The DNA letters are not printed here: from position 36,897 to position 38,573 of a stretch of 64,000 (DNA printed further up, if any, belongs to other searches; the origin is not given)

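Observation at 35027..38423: Candidate undescribed RiPP-like system: BlaI repressor, sensorless M56 peptidase, 40-aa Cys/Trp-rich peptide and radical SAM/SPASM maturase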

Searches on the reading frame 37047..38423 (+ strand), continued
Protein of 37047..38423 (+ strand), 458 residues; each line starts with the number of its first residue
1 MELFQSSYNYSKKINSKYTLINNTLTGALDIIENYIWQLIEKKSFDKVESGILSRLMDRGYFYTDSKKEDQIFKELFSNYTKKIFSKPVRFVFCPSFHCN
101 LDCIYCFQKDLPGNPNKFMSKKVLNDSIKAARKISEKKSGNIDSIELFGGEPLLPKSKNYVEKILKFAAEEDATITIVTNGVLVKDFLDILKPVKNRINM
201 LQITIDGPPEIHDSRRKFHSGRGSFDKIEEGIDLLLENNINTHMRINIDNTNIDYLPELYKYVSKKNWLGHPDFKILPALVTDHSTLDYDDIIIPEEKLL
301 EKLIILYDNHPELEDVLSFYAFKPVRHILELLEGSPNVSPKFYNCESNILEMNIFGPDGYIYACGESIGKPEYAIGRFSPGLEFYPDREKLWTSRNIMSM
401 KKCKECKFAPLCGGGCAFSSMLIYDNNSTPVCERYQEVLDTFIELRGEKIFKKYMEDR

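Call 48: search_protein_families(library=pfam, proteins=[L040:490-1806:+, L040:2264-2914:+, L040:6636-7322:+, L047:1925-3577:+, L047:7502-8251:+, L047:8203-9117:+, L036:8014-9246:-, L056:4706-6022:-, L021:857-1993:-, L027:1279-1851:-], max_evalue=0.001)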
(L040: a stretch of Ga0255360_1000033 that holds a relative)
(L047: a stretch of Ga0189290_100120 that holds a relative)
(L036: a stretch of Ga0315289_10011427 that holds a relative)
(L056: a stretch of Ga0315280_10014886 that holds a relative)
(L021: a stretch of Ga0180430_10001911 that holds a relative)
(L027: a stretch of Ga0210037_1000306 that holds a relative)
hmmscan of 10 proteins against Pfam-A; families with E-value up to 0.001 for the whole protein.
L040:490-1806:+ (438 aa): 3 families
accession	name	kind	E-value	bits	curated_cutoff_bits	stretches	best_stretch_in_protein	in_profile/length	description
PF03050.20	DDE_Tnp_IS66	-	3.1e-80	270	23.1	1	85-370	1-284/284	Transposase IS66 family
PF13005.12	zf-IS66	-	2.6e-09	37.8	27.3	1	20-63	3-46/46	zinc-finger binding domain of transposase IS66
PF13817.11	DDE_Tnp_IS66_C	-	2e-05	25.1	30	1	376-417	1-39/39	IS66 C-terminal element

L040:2264-2914:+ (216 aa): 2 families
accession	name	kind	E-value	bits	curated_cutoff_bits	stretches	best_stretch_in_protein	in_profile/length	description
PF13408.12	Zn_ribbon_recom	-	8.9e-13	48.8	25.3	1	73-135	1-56/58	Recombinase zinc beta ribbon domain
PF07508.19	Recombinase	-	1.5e-05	25.6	21.1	1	21-53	70-102/102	Recombinase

L040:6636-7322:+ (228 aa): 4 families
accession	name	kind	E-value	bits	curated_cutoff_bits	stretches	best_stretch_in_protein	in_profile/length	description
PF00005.33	ABC_tran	-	4.2e-35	121.8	25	1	23-170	1-136/137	ABC transporter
PF02463.25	SMC_N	-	1.1e-08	35.2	40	1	32-213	23-209/220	RecF/RecN/SMC N terminal domain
PF13304.12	AAA_21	-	6.5e-06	26.9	27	0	37-91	3-67/304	AAA domain, putative AbiEii toxin, Type IV TA system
PF13555.12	AAA_29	-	0.00031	20.9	27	1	28-50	17-39/61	P-loop containing region of AAA domain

L047:1925-3577:+ (550 aa): 2 families
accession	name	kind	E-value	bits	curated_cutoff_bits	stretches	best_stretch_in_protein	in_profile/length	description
PF04055.27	Radical_SAM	-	5.1e-12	46.7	29.5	1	183-334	3-148/166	Radical SAM superfamily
PF13353.11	Fer4_12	-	0.00017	22.3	22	1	186-298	14-118/137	4Fe-4S single cluster domain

L047:7502-8251:+ (249 aa): 0 families

L047:8203-9117:+ (304 aa): 11 families
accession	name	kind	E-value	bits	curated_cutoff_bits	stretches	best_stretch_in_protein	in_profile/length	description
PF08241.18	Methyltransf_11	-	5.2e-28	98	21.2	1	79-175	1-93/95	Methyltransferase domain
PF13847.12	Methyltransf_31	-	7.2e-28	97.5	27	1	73-179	2-111/145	Methyltransferase domain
PF13649.12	Methyltransf_25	-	9.8e-28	97.1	27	1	78-173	1-97/97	Methyltransferase domain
PF08242.18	Methyltransf_12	-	2e-19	70.5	30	1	79-175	1-98/98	Methyltransferase domain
PF13489.12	Methyltransf_23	-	2.6e-17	63.5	27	1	70-229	18-161/164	Methyltransferase domain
PF01209.24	Ubie_methyltran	-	1.1e-16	61.3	20.1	1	73-175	46-149/233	ubiE/COQ5 methyltransferase family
PF05175.20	MTS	-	3.5e-07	30.4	23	1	56-148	11-104/170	Methyltransferase small domain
PF02353.26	CMAS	-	7.9e-07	29.1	27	1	69-176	57-163/273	Mycolic acid cyclopropane synthetase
PF01728.25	FtsJ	-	5.3e-06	26.9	24.1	1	71-124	18-68/181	FtsJ-like methyltransferase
PF07021.18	MetW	-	0.00018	21.6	21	1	69-170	8-103/193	Methionine biosynthesis protein MetW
PF13679.12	Methyltransf_32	-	0.00034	21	27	1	73-136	24-92/143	Methyltransferase domain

L036:8014-9246:- (410 aa): 0 families

L056:4706-6022:- (438 aa): 4 families
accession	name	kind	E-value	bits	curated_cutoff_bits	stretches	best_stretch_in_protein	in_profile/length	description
PF04055.27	Radical_SAM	-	9.1e-20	71.9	29.5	1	166-324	1-165/166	Radical SAM superfamily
PF02310.24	B12-binding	-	6.3e-14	52.3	32.1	1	28-121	13-118/121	B12 binding domain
PF13282.11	DUF4070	-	1.1e-06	29.2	22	1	344-435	1-96/144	Domain of unknown function (DUF4070)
PF19864.5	Radical_SAM_N2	-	0.00077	19.4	29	0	77-144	75-142/151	Radical SAM proteins, N-terminal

L021:857-1993:- (378 aa): 5 families
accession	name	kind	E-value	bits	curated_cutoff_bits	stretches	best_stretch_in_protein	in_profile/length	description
PF13487.12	HD_5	-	2.9e-37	128.4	27.2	1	204-362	8-169/170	HD domain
PF01966.28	HD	-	1.1e-19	71.2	22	1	212-332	3-116/116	HD domain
PF13185.12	GAF_2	-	1.1e-09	39.1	28.6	1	30-169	7-132/136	GAF domain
PF01590.32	GAF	-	1.6e-05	25.9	22.4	1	30-168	5-129/133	GAF domain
PF08668.18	HDOD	-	7.7e-05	22.7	22.9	1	213-299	98-194/196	HDOD domain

L027:1279-1851:- (190 aa): 3 families
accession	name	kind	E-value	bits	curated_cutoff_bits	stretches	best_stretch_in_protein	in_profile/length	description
PF02915.23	Rubrerythrin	-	1.2e-10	42.3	22.8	1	60-174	3-132/137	Rubrerythrin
PF13668.12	Ferritin_2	-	4.8e-06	27.2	24.7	1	56-109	84-137/138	Ferritin-like domain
PF21349.2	RUBY_RBDX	-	8.6e-06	25.5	26.5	1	10-37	1-28/30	Rubrerythrin, rubredoxin-like domain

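Call 49: search_protein_families(library=pfam, proteins=[L017:29-1171:+, L017:1168-2406:+, L038:165-815:+, L038:3682-4530:-, L029:1265-1903:+, L029:1972-2709:-, L037:396-824:+, L032:1124-1792:+, L036:1099-1848:-, L041:4364-5290:-], max_evalue=0.001)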
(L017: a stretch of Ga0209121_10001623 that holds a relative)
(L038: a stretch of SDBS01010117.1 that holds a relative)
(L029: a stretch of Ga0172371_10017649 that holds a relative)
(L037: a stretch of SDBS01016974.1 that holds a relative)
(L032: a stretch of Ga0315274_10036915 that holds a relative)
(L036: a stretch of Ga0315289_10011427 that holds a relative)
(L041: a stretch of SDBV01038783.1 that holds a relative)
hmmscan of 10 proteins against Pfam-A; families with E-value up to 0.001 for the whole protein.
L017:29-1171:+ (380 aa): 5 families
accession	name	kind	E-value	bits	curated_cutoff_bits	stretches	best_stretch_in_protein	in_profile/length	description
PF03764.24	EFG_IV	-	8.8e-47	158.3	24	1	162-280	1-120/121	Elongation factor G, domain IV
PF00679.30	EFG_C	-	1.2e-27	96.2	27.9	1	284-370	2-88/89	Elongation factor G C-terminus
PF14492.12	EFG_III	-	9.6e-23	80.5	27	1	88-159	2-73/75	Elongation Factor G, domain III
PF22042.2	EF-G_D2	-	1e-10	42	27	1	2-75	11-83/84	Elongation factor G domain 2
PF03144.31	GTP_EFTU_D2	-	2.8e-07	31.3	30.3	1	7-72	1-71/73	Elongation factor Tu domain 2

L017:1168-2406:+ (412 aa): 2 families
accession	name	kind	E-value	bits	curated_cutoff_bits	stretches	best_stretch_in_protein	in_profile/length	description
PF06452.16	CBM9_1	-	4e-16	59.9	23.4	1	199-398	1-183/185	Carbohydrate family 9 binding domain-like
PF17957.7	Big_7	-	1.8e-06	28.9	24.1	1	58-126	3-69/70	Bacterial Ig domain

L038:165-815:+ (216 aa): 4 families
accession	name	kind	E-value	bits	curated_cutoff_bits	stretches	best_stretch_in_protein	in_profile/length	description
PF00072.30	Response_reg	-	1.3e-32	112.7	30.2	1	6-116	1-110/111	Response regulator receiver domain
PF00196.25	GerE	-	1.7e-23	82.4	23.5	1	154-209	2-57/57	Bacterial regulatory proteins, luxR family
PF08281.18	Sigma70_r4_2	-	3.8e-07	30.1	25.7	1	153-192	9-49/54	Sigma-70, region 4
PF04545.22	Sigma70_r4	-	0.00091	19.1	24.1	0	154-197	4-48/50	Sigma-70, region 4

L038:3682-4530:- (282 aa): 3 families
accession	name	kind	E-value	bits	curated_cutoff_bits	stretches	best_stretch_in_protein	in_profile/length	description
PF02548.21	Pantoate_transf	-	3.7e-111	371.1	28.7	1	6-262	2-258/259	Ketopantoate hydroxymethyltransferase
PF13714.12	PEP_mutase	-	5.3e-06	26.6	31.5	1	12-120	2-107/240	Phosphoenolpyruvate phosphomutase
PF01177.27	Asp_Glu_race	-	0.00023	21.4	31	0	163-207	52-97/211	Asp/Glu/Hydantoin racemase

L029:1265-1903:+ (212 aa): 0 families

L029:1972-2709:- (245 aa): 0 families

L037:396-824:+ (142 aa): 1 family
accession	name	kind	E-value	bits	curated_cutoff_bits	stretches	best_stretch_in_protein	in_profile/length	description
PF03965.22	Penicillinase_R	-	1.3e-16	61.5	22.6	1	20-133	1-113/115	Penicillinase repressor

L032:1124-1792:+ (222 aa): 1 family
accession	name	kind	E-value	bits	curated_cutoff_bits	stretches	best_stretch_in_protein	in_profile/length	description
PF01195.25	Pept_tRNA_hydro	-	1.3e-61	208.1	27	1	40-222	1-183/183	Peptidyl-tRNA hydrolase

L036:1099-1848:- (249 aa): 0 families

L041:4364-5290:- (308 aa): 2 families
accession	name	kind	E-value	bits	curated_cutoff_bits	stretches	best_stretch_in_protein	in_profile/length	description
PF01434.24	Peptidase_M41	-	2.1e-70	236.9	29.9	1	75-264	2-191/191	Peptidase family M41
PF17862.7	AAA_lid_3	-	2e-16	59.6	27.2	1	16-60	1-45/45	AAA+ lid domain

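Call 50: list_cluster_members(proteins=[P0001, P0004, P0113, P0116, P0066, P0096])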
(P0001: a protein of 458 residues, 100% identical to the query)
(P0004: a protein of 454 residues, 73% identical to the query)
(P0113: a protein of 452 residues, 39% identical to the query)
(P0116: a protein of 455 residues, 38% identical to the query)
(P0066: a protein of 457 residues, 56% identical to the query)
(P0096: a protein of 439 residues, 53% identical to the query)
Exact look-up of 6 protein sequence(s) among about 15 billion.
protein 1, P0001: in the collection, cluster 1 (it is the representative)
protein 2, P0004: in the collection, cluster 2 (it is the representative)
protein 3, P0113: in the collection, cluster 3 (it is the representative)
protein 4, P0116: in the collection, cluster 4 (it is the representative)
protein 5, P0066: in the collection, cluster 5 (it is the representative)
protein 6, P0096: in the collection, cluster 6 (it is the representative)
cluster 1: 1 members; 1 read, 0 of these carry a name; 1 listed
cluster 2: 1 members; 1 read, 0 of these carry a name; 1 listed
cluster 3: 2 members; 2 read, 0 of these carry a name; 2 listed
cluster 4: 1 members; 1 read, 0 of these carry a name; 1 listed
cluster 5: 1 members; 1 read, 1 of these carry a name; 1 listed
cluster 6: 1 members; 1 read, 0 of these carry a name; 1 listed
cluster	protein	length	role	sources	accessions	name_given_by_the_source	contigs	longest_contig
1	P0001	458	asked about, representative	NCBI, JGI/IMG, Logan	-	-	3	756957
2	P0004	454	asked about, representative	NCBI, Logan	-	-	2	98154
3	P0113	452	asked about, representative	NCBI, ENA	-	-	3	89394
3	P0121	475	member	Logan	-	-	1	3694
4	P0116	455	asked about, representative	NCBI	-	-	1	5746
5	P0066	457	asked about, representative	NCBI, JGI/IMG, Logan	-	uncharacterized protein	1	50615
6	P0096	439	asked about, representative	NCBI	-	-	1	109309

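Call 51: find_encoding_contigs(protein=P0113, flank=5000, max_places=2)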
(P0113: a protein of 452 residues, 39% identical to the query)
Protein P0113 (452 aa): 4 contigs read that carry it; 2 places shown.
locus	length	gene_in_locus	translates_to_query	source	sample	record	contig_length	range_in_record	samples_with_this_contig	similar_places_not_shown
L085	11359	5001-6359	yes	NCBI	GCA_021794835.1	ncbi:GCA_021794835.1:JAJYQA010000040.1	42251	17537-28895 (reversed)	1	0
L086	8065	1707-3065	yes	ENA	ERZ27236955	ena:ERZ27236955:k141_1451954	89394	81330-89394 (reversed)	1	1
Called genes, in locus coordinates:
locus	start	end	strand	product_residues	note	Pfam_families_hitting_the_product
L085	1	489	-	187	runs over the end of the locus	-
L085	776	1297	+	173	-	PF00210:Ferritin, PF02915:Rubrerythrin, PF23458:DUF7130 (weak), PF21349:RUBY_RBDX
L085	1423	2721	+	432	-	-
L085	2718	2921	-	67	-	PF02915:Rubrerythrin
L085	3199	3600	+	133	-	PF03965:Penicillinase_R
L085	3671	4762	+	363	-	PF05569:Peptidase_M56, PF01435:Peptidase_M48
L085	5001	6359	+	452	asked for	PF04055:Radical_SAM, PF13353:Fer4_12 (weak)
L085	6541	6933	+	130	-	PF01978:TrmB (faint), PF03965:Penicillinase_R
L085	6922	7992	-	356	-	PF05343:Peptidase_M42, PF01546:Peptidase_M20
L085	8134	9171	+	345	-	PF05569:Peptidase_M56, PF01435:Peptidase_M48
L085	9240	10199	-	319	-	PF00389:2-Hacid_dh, PF02826:2-Hacid_dh_C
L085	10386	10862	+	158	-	PF13298:LigD_N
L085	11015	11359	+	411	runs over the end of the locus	PF24568:CC_PcsB, PF01551:Peptidase_M23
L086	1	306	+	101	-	?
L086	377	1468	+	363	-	PF05569:Peptidase_M56, PF01435:Peptidase_M48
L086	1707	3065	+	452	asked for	PF04055:Radical_SAM, PF13353:Fer4_12 (weak)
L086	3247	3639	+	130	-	PF01978:TrmB (faint), PF03965:Penicillinase_R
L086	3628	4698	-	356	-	PF05343:Peptidase_M42, PF01546:Peptidase_M20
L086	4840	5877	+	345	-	PF05569:Peptidase_M56, PF01435:Peptidase_M48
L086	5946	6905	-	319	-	PF00389:2-Hacid_dh, PF02826:2-Hacid_dh_C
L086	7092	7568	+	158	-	PF13298:LigD_N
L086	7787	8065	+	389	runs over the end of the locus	PF24568:CC_PcsB, PF01551:Peptidase_M23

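Call 52: find_encoding_contigs(protein=P0001, flank=1000, max_places=3)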
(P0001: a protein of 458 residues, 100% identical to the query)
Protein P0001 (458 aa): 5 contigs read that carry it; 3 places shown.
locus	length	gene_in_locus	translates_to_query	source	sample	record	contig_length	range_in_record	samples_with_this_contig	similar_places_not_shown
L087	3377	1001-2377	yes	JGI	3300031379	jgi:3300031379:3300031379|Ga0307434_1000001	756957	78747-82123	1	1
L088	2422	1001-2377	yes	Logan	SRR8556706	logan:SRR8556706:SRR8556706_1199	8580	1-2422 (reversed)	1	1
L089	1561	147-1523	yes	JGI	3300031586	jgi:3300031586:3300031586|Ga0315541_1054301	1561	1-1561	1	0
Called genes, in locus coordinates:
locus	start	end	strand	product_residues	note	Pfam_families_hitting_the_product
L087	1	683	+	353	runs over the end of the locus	PF05569:Peptidase_M56, PF01435:Peptidase_M48 (weak)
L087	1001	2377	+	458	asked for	PF04055:Radical_SAM, PF13353:Fer4_12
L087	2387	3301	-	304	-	PF00763:THF_DHG_CYH, PF02882:THF_DHG_CYH_C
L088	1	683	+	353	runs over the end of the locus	PF05569:Peptidase_M56, PF01435:Peptidase_M48 (weak)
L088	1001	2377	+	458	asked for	PF04055:Radical_SAM, PF13353:Fer4_12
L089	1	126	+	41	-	?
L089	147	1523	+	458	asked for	PF04055:Radical_SAM, PF13353:Fer4_12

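Call 62: search_protein_families(library=padloc, proteins=[window:37047-38423:+], max_evalue=0.001)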
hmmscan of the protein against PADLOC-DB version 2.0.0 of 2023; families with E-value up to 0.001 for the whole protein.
window:37047-38423:+ (458 aa): 2 families
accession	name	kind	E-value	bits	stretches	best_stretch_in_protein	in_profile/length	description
PDLC02903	pVip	-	2.2e-16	58.1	1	98-252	9-149/257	Viperins not associated with kinases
PDLC02904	pVip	-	2.5e-12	44.9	1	98-254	12-155/262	Viperins associated with kinases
